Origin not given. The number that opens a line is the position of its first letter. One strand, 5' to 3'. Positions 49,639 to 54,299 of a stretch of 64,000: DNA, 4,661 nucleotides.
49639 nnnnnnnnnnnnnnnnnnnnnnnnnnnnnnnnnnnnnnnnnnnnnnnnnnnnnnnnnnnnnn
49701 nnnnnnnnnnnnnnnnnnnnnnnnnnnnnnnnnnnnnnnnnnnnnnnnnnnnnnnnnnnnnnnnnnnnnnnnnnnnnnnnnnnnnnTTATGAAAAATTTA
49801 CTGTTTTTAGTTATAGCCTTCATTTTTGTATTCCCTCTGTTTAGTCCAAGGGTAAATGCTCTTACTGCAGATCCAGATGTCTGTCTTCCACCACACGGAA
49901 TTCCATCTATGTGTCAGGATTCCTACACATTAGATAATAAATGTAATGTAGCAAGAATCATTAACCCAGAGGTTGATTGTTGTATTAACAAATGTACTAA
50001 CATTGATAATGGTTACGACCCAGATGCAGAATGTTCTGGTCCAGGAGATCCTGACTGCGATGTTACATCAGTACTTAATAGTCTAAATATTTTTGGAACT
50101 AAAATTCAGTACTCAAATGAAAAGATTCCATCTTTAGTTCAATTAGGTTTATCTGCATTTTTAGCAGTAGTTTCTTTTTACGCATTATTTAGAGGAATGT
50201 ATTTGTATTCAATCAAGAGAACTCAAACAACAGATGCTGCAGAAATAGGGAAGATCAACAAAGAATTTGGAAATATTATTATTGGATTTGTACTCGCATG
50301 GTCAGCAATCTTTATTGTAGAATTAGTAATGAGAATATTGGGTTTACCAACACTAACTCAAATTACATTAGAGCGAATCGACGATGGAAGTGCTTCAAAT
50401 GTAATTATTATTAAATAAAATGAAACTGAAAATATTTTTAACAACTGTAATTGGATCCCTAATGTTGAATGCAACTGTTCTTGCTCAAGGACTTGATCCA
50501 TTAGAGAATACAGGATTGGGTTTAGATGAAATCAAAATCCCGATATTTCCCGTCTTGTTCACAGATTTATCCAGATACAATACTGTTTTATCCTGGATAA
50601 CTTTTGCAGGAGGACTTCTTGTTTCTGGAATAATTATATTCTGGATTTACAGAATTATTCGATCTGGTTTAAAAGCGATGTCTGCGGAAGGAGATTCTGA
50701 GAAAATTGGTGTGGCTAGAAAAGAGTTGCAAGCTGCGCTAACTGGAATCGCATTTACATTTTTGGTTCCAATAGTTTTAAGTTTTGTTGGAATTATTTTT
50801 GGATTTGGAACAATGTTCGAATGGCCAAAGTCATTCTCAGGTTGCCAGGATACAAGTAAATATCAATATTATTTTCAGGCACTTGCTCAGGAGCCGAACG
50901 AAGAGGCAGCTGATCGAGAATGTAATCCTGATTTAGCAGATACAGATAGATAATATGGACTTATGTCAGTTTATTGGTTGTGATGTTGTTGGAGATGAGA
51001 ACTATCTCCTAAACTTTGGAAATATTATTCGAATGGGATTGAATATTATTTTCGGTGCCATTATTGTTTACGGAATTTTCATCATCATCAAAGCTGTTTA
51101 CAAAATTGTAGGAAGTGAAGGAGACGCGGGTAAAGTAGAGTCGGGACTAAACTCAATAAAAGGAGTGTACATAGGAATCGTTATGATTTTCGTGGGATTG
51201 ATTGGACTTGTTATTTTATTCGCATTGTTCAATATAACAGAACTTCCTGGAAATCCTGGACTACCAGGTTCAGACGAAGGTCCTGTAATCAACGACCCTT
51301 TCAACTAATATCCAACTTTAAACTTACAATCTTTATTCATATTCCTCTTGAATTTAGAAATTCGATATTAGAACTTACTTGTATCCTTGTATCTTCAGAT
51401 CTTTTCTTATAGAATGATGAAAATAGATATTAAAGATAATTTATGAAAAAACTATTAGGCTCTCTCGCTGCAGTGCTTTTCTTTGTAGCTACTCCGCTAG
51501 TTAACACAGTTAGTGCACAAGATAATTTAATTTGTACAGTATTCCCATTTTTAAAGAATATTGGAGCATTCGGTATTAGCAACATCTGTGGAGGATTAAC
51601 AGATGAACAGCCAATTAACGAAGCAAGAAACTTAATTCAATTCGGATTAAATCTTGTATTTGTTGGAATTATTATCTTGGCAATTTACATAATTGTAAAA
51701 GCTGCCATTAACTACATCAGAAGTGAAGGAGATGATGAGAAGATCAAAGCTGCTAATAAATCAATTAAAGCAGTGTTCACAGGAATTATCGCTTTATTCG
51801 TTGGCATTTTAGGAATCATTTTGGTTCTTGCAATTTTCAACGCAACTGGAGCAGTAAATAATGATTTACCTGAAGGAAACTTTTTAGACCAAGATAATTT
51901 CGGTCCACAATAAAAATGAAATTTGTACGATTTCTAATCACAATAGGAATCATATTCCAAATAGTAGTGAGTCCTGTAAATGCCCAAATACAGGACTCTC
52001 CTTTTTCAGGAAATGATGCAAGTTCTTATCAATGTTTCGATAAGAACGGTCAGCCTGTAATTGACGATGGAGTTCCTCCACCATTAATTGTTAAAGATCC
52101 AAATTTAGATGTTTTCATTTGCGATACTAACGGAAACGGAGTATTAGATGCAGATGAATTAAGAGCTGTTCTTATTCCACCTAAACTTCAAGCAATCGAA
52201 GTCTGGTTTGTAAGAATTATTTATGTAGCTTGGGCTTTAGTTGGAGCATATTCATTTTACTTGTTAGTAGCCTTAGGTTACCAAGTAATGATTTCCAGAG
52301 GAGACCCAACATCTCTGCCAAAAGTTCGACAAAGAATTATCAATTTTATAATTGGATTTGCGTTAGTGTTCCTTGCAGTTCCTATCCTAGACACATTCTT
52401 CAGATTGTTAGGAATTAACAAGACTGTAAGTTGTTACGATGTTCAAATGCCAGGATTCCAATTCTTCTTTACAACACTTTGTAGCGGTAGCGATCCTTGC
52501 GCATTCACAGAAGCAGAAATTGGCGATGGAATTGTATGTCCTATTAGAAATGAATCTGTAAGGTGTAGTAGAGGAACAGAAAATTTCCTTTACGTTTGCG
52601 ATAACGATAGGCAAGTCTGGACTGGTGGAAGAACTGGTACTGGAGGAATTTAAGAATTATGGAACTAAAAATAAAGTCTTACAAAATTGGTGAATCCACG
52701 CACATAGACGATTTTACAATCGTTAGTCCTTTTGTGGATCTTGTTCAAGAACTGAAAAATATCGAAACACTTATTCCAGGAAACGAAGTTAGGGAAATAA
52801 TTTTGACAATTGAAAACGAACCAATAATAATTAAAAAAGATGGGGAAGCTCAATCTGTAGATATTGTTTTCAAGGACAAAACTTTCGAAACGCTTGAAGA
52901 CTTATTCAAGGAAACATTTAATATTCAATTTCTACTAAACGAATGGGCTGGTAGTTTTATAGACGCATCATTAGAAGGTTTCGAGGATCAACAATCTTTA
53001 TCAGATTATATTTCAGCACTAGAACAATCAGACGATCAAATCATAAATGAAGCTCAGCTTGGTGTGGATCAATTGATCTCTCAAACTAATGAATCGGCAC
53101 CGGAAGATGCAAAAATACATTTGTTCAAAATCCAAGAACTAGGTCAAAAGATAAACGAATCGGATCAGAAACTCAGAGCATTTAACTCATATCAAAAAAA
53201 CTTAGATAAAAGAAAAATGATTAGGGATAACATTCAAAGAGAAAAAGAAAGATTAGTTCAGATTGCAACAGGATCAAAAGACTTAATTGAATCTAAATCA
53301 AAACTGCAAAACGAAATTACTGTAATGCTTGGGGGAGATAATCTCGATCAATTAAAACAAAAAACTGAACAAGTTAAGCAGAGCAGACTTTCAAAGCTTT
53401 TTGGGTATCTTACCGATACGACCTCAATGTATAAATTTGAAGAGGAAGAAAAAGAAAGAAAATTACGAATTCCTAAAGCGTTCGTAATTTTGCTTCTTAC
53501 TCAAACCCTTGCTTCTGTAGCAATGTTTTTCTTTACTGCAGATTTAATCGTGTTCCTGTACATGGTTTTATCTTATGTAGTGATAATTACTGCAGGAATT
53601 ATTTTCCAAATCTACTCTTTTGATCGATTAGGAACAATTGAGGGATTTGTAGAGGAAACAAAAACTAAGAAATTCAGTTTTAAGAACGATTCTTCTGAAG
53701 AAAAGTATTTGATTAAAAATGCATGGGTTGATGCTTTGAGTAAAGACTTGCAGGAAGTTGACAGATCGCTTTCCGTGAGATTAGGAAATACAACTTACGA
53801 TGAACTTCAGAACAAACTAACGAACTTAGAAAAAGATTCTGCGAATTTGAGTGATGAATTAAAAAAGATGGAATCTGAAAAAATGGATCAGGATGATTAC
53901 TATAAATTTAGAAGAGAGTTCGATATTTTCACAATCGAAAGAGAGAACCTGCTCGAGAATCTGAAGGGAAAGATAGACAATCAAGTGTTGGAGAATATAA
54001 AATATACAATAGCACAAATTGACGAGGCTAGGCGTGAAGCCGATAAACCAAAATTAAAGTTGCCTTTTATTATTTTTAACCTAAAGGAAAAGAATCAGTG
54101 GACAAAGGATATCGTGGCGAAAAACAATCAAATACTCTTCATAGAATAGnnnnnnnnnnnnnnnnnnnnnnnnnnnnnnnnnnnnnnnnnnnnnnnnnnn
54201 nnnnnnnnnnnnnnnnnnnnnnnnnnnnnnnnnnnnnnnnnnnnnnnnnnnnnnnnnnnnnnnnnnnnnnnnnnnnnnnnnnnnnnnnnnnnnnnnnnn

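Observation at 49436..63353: Non-canonical T4SS-like or pilus gene cluster with six tandem, divergent VirB2/TrbC-like pilin paralogs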

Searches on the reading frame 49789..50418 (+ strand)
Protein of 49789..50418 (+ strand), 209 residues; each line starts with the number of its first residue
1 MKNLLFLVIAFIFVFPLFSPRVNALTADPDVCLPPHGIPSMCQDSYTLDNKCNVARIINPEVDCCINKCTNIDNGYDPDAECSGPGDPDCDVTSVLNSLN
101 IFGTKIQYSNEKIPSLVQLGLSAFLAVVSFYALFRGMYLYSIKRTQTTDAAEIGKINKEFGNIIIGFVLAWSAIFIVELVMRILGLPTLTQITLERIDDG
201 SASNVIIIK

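Call 3: search_protein_families(library=pfam, proteins=[window:49789-50418:+], max_evalue=1)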
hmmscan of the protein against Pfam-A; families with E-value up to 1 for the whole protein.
window:49789-50418:+ (209 aa): 1 family
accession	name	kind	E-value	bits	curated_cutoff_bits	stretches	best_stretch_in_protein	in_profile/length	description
PF18895.5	T4SS_pilin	-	0.11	13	26.6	1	132-179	31-70/71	Type IV secretion system pilin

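Call 18: search_protein_families(library=ncbifam, proteins=[window:49789-50418:+], max_evalue=0.1)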
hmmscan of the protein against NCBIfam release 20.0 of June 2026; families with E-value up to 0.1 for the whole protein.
window:49789-50418:+ (209 aa): 1 family
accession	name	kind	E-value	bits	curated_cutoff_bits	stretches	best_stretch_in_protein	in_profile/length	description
NF045849.1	ICE_MMCAP2_0565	equivalog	0.0018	17.9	40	1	111-183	7-79/80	Mbov_0395 family pilin-like conjugal transfer protein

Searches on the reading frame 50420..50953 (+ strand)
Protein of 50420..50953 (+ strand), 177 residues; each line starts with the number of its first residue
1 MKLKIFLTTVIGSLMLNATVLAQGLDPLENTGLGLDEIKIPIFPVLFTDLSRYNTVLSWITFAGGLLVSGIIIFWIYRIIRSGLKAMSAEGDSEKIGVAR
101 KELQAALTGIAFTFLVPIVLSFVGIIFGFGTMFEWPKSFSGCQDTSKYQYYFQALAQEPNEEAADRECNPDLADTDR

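Call 3: search_protein_families(library=pfam, proteins=[window:50420-50953:+], max_evalue=1)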
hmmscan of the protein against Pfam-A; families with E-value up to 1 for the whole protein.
window:50420-50953:+ (177 aa): 4 families
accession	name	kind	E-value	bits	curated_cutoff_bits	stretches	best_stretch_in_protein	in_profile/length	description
PF18895.5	T4SS_pilin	-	0.00092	19.7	26.6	1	54-123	10-71/71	Type IV secretion system pilin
PF09335.16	VTT_dom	-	0.0044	17.9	33.9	1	47-132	8-97/123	VTT domain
PF00001.26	7tm_1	-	0.047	13.6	30.5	1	53-136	149-231/260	7 transmembrane receptor (rhodopsin family)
PF12263.13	DUF3611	-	0.07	13.4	27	1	46-132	38-122/175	Protein of unknown function (DUF3611)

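Call 18: search_protein_families(library=ncbifam, proteins=[window:50420-50953:+], max_evalue=0.1)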
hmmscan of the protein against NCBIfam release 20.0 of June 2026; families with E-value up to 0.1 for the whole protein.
window:50420-50953:+ (177 aa): 0 families

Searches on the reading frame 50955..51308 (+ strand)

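Call 3: search_protein_families(library=pfam, proteins=[window:50955-51308:+], max_evalue=1)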
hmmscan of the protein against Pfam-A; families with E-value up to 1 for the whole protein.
window:50955-51308:+ (117 aa): 1 family
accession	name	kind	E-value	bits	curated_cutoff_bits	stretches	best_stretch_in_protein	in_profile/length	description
PF18895.5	T4SS_pilin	-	0.17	12.5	26.6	0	30-80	18-63/71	Type IV secretion system pilin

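Call 18: search_protein_families(library=ncbifam, proteins=[window:50955-51308:+], max_evalue=0.1)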
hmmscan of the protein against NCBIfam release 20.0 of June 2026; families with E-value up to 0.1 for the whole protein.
window:50955-51308:+ (117 aa): 2 families
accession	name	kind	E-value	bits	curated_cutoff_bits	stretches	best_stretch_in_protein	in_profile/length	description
NF045849.1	ICE_MMCAP2_0565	equivalog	0.013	15.1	40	1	21-83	9-71/80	Mbov_0395 family pilin-like conjugal transfer protein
NF005025.0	PRK06433.1-5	equivalog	0.067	13.6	95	0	72-92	61-83/96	NADH dehydrogenase subunit J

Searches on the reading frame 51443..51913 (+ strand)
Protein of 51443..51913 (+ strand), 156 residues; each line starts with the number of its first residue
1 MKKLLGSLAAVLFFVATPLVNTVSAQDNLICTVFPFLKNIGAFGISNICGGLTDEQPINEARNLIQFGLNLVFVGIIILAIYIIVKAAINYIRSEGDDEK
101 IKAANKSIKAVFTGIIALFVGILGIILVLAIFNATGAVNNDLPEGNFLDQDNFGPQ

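Call 3: search_protein_families(library=pfam, proteins=[window:51443-51913:+], max_evalue=1)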
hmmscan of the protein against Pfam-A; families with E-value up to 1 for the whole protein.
window:51443-51913:+ (156 aa): 9 families
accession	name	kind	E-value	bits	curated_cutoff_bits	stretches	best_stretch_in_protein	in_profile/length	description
PF07666.16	MpPF26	-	0.00036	21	37.2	1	65-88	50-73/75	M penetrans paralogue family 26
PF20973.2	VUPS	-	0.01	15.8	27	1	60-132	73-142/206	Vitamin uptake-like sensor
PF23600.1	DUF7139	-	0.023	14.7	30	1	62-124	17-77/150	Domain of unknown function (DUF7139)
PF01529.25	DHHC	-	0.061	13.8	28.7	1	62-132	46-118/133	DHHC palmitoyltransferase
PF12304.13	BCLP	-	0.086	12.9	29.4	1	66-128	2-65/184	Beta-casein like protein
PF01312.24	Bac_export_2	-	0.21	11.2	24.4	1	60-132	127-195/335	FlhB HrpN YscU SpaS Family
PF11023.14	DUF2614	-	0.26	11.9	21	0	64-87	9-32/111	Zinc-ribbon containing domain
PF18895.5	T4SS_pilin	-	0.65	10.6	26.6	0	74-120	19-63/71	Type IV secretion system pilin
PF15183.11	MRAP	-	0.75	10.2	27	0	97-139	27-67/89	Melanocortin-2 receptor accessory protein family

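Call 18: search_protein_families(library=ncbifam, proteins=[window:51443-51913:+], max_evalue=0.1)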
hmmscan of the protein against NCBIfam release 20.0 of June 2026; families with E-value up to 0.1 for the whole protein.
window:51443-51913:+ (156 aa): 3 families
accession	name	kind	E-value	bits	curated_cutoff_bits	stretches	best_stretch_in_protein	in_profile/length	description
NF045849.1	ICE_MMCAP2_0565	equivalog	0.0075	15.9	40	1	72-127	19-75/80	Mbov_0395 family pilin-like conjugal transfer protein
NF045962.1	MAG2810_fam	equivalog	0.052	12.5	175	1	58-141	42-121/394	MAG2810 family protein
NF041554.1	SA1362_fam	subfamily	0.062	13.4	42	1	63-109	23-69/70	SA1362 family protein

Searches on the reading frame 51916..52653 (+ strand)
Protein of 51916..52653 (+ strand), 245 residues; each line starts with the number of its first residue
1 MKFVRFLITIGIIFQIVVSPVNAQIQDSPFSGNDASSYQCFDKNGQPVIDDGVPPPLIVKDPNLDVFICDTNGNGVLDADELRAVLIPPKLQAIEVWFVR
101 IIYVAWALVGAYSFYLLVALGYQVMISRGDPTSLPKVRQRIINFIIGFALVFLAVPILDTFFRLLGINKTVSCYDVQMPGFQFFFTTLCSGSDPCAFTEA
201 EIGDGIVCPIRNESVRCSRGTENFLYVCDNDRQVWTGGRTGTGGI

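Call 3: search_protein_families(library=pfam, proteins=[window:51916-52653:+], max_evalue=1)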
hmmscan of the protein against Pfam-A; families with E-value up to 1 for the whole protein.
window:51916-52653:+ (245 aa): 4 families
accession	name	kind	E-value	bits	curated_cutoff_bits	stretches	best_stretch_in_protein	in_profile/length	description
PF18895.5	T4SS_pilin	-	0.00095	19.6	26.6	1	94-157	5-67/71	Type IV secretion system pilin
PF13202.12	EF-hand_5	-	0.0014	18.5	25.9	1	70-86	9-25/25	EF hand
PF13405.12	EF-hand_6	-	0.0021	18.1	25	1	69-86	9-26/30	EF-hand domain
PF00036.39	EF-hand_1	-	0.0031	17.4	25.4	1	69-86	9-26/29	EF hand domain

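Call 18: search_protein_families(library=ncbifam, proteins=[window:51916-52653:+], max_evalue=0.1)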
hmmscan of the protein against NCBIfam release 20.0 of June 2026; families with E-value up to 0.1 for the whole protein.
window:51916-52653:+ (245 aa): 0 families

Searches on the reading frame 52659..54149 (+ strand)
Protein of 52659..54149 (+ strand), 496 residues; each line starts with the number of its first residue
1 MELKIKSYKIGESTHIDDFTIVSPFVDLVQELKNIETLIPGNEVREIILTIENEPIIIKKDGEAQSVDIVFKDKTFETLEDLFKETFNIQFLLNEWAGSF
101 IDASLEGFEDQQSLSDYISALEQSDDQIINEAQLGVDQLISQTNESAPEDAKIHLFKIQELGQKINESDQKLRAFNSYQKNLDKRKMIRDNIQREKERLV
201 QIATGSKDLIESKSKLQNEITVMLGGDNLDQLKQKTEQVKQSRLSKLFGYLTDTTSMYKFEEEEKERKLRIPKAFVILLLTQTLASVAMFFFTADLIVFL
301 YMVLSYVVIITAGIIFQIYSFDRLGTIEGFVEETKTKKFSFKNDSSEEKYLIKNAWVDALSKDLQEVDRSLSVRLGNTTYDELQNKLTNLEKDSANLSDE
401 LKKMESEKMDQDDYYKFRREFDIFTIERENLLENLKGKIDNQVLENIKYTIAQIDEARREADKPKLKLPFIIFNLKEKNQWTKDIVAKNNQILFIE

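Call 4: search_protein_families(library=pfam, proteins=[window:52659-54149:+], max_evalue=0.1)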
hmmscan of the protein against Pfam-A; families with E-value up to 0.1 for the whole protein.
window:52659-54149:+ (496 aa): 0 families

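Call 18: search_protein_families(library=ncbifam, proteins=[window:52659-54149:+], max_evalue=0.1)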
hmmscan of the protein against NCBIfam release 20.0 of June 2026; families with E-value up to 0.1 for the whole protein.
window:52659-54149:+ (496 aa): 0 families
